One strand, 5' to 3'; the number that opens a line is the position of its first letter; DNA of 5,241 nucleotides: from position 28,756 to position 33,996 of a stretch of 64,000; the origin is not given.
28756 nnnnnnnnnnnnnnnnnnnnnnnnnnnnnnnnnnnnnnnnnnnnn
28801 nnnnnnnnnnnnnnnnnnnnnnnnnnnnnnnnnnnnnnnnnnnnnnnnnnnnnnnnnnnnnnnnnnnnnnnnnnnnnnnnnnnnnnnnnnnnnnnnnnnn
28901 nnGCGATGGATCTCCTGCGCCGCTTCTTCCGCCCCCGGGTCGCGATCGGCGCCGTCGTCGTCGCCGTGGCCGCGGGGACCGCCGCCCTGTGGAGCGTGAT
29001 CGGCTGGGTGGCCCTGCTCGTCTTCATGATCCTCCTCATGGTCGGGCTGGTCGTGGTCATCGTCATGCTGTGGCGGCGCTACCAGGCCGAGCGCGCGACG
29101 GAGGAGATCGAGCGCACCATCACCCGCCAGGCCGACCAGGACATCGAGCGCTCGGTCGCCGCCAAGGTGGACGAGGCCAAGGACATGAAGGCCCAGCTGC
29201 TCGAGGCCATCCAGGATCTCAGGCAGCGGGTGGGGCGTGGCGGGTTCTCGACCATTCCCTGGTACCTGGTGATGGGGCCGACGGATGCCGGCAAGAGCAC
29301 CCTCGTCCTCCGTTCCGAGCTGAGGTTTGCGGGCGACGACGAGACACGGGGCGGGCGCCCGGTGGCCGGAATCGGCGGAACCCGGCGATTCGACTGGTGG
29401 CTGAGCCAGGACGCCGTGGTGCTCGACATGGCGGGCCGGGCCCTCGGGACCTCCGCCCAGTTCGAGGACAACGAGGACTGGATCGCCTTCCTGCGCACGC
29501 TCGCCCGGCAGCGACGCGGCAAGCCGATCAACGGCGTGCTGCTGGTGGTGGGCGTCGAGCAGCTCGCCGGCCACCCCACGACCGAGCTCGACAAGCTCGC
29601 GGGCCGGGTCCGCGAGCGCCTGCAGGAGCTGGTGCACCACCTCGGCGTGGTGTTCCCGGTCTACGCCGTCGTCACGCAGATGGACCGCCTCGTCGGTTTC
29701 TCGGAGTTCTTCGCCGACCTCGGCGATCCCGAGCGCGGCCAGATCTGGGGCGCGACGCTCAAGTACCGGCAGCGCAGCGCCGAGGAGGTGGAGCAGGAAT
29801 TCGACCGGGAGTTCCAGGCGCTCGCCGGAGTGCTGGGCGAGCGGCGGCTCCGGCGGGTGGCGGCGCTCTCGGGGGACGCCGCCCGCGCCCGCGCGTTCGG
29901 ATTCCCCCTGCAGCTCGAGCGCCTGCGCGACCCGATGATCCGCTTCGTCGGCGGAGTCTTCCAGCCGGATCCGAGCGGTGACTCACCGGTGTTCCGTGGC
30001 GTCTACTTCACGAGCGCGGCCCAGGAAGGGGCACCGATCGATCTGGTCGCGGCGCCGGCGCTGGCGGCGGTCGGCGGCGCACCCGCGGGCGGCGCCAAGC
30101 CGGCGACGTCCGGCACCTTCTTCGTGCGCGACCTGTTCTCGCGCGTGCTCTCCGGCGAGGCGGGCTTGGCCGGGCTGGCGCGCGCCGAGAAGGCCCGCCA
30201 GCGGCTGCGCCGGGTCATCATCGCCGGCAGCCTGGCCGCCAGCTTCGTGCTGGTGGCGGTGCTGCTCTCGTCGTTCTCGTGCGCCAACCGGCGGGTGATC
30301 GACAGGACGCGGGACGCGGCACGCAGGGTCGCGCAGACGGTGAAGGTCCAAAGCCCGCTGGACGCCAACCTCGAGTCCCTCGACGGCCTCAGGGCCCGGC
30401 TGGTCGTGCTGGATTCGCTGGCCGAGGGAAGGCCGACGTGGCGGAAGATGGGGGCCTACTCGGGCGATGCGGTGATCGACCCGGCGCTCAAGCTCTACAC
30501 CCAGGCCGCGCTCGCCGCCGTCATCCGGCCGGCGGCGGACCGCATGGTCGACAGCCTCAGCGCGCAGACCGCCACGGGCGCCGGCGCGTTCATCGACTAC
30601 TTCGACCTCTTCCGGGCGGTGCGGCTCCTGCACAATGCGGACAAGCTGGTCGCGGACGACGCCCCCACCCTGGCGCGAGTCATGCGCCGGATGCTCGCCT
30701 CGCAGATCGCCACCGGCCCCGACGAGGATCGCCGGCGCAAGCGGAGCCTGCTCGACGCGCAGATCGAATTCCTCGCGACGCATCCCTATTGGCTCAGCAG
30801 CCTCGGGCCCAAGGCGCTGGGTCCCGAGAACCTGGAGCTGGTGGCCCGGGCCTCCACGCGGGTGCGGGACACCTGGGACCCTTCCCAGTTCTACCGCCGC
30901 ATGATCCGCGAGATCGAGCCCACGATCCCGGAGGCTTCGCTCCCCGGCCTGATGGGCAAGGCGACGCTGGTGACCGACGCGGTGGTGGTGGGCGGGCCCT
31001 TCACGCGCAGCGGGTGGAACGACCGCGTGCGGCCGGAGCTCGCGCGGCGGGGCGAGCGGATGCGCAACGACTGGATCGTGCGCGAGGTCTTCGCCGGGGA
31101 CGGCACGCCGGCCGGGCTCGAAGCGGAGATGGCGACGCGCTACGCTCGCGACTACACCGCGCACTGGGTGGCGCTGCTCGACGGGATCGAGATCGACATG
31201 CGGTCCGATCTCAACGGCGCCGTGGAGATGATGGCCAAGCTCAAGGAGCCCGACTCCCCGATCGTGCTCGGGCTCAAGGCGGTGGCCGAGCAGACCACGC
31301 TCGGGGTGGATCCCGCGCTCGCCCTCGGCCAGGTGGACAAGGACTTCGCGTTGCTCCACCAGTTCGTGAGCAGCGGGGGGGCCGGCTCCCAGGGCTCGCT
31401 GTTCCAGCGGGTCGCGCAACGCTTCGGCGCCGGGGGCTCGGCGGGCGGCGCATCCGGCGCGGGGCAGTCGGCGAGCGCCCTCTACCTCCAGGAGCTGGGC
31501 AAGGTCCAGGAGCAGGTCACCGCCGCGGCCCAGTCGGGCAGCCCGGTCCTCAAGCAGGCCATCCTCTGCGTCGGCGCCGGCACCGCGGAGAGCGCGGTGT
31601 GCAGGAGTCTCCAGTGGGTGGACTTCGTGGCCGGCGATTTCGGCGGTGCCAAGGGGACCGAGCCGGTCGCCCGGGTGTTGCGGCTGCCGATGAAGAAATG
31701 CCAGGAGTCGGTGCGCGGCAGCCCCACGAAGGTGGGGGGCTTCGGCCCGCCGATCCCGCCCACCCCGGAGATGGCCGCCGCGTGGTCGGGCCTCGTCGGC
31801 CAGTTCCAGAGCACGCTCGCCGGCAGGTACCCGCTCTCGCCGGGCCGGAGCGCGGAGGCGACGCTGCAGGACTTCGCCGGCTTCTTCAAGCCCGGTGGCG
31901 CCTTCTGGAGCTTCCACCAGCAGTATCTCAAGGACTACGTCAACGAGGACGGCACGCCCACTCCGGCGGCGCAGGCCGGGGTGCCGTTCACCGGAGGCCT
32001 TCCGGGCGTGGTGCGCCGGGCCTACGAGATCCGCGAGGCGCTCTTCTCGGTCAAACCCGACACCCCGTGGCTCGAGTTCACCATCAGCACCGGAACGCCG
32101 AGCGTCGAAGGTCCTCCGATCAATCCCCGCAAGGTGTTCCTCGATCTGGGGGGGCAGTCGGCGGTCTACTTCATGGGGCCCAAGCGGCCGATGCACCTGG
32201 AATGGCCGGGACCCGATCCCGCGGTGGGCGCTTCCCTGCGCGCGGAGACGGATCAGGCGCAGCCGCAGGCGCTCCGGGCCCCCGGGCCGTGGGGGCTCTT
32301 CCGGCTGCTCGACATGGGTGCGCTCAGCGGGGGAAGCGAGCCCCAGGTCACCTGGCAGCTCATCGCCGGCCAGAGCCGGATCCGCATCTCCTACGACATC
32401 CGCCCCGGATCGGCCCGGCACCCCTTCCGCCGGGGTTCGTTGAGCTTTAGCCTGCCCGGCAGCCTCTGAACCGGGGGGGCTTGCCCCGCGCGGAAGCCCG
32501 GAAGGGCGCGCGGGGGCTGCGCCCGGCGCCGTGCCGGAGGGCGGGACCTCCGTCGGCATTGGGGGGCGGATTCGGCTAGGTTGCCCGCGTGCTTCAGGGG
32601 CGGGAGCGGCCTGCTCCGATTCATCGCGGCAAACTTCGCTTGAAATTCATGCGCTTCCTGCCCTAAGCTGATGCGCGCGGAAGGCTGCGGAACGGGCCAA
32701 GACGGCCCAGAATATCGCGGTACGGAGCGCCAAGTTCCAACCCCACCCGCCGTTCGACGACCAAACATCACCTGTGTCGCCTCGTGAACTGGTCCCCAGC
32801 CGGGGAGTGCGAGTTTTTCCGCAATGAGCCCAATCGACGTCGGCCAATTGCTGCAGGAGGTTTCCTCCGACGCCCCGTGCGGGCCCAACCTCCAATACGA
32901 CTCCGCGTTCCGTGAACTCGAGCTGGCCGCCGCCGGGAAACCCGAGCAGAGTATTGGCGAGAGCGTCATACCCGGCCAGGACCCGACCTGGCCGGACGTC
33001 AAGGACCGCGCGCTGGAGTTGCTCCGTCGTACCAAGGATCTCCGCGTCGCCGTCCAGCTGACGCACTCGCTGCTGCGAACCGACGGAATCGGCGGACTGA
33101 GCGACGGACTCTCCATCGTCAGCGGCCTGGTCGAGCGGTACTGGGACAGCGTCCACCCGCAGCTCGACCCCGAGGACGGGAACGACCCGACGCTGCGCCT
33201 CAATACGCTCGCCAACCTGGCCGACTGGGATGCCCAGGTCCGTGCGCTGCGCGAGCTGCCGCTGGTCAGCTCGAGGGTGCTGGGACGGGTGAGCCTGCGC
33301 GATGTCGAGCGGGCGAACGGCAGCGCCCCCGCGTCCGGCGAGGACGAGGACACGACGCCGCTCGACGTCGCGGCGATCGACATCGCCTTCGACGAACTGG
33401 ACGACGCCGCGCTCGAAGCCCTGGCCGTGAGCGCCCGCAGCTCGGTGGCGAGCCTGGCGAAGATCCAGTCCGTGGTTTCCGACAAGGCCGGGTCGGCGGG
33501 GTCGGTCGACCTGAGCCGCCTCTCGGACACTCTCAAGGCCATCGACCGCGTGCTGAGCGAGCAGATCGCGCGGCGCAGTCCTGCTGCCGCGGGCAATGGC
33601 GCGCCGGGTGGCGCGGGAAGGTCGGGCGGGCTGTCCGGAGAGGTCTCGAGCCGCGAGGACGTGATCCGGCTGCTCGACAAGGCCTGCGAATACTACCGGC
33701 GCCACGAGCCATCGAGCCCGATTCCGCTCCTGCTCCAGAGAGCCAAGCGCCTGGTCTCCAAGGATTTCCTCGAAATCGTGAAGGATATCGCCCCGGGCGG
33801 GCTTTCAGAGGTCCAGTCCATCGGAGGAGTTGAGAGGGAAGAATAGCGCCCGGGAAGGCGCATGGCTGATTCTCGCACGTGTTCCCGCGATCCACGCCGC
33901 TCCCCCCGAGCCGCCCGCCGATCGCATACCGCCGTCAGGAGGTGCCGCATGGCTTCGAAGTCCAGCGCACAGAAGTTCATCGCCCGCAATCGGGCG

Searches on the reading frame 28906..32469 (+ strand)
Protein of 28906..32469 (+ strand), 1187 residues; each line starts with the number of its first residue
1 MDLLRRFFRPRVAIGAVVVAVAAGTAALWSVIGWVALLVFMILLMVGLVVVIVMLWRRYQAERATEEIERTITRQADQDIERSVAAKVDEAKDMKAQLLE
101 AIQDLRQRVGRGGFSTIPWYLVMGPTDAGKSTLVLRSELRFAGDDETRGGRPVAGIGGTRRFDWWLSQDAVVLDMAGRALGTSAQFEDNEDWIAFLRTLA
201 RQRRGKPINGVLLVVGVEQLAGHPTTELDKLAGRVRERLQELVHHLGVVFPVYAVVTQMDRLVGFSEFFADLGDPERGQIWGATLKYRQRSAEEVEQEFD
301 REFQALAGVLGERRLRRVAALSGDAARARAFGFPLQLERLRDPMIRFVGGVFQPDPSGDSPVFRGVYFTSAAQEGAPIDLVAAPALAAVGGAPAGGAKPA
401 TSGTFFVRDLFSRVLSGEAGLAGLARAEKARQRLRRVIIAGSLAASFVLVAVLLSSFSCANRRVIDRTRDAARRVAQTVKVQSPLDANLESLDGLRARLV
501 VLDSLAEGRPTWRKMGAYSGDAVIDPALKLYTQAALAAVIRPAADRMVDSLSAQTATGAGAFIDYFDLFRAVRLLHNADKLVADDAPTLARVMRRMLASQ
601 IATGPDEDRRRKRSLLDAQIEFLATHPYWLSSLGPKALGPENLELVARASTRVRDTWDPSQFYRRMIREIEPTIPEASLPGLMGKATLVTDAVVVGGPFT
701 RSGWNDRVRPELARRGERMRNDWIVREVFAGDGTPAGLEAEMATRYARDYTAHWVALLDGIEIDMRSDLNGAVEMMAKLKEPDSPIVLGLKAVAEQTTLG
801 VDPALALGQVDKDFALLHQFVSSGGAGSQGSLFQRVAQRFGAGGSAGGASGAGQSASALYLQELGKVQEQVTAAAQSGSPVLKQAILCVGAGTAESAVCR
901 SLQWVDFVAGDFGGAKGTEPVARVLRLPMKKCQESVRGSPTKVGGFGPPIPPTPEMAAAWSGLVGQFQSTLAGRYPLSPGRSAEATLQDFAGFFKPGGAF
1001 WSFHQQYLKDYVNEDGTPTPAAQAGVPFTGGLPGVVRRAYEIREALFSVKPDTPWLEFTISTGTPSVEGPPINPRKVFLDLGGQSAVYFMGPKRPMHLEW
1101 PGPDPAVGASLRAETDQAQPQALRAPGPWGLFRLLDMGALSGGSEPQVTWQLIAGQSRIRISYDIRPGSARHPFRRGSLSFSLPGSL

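Call 6: search_protein_families(library=pfam, proteins=[window:28906-32469:+], max_evalue=0.01)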
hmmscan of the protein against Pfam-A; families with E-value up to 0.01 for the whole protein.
window:28906-32469:+ (1187 aa): 4 families
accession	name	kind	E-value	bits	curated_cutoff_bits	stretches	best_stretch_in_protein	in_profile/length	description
PF14331.11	IcmF-related_N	-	5.1e-72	242.7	25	1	187-439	3-255/259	IcmF-related N-terminal domain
PF06761.17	IcmF-related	-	4.3e-30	105.6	27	1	489-798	1-308/308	Intracellular multiplication and human macrophage-killing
PF06744.18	IcmF_C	-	1.2e-17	64.5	26.7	1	1076-1160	14-99/106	Type VI secretion protein IcmF C2-like domain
PF14316.11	DUF4381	-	0.0025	18.6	27.2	1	29-81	16-56/145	Domain of unknown function (DUF4381)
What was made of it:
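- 28906..32469 (+): TssM (1187 aa). IcmF-related_N 5.1e-72, IcmF-related 4.3e-30 and IcmF_C 1.2e-17 (call 6).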

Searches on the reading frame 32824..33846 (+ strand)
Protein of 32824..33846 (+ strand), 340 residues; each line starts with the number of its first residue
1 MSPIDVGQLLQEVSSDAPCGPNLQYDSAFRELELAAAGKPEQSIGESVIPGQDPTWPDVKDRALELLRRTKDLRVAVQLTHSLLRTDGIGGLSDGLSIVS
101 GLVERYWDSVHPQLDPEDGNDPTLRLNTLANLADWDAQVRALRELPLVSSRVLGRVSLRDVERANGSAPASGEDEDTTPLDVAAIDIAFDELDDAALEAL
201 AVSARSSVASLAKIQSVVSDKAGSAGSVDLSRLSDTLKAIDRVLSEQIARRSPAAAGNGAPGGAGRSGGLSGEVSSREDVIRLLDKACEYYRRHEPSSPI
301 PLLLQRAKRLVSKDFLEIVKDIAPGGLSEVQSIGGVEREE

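Call 6: search_protein_families(library=pfam, proteins=[window:32824-33846:+], max_evalue=0.01)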
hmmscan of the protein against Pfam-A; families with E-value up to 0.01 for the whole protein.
window:32824-33846:+ (340 aa): 1 family
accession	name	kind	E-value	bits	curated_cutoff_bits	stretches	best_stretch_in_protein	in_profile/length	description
PF06812.17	ImpA_N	-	1.3e-32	112.8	26.9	1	10-133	1-118/119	ImpA, N-terminal, type VI secretion system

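Call 22: search_protein_families(library=ncbifam, proteins=[window:32824-33846:+], max_evalue=0.001)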
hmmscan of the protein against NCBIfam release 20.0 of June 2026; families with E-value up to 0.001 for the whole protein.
window:32824-33846:+ (340 aa): 2 families
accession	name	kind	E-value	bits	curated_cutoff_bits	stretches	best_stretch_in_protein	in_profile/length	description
TIGR03363.1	VI_chp_8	equivalog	1.7e-73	248.3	160.85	1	5-332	2-350/353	type VI secretion system protein TssA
TIGR03362.1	VI_chp_7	equivalog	2e-15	56.8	230.1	1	8-145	4-123/476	type VI secretion system protein TssA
